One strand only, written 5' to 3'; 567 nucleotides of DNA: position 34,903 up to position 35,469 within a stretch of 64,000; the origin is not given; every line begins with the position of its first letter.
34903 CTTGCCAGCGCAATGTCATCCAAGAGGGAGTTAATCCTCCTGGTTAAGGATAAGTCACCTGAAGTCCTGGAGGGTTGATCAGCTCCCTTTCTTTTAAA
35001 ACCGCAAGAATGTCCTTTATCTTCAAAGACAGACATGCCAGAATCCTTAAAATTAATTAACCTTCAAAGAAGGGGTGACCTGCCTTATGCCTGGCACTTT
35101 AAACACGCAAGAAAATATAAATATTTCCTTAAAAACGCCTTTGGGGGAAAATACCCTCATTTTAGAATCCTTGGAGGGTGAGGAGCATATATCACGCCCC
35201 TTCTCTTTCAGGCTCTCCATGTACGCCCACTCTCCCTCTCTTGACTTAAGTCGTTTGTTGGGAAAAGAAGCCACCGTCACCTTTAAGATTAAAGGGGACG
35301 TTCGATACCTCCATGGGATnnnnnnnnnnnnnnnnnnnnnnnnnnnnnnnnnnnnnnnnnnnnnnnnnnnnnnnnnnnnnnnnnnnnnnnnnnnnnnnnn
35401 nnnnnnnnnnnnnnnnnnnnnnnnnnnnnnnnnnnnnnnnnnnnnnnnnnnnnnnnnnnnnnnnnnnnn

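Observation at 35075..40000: vgrG is uncoupled from the T6SS core by polA and orphan genes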

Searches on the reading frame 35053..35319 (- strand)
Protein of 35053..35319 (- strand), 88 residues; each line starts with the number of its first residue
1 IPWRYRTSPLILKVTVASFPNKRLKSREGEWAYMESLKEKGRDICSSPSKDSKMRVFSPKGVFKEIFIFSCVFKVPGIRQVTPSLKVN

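Call 47: search_protein_families(library=pfam, max_evalue=0.1, proteins=[window:35053-35319:-])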
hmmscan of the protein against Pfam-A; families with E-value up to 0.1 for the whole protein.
window:35053-35319:- (88 aa): 0 families
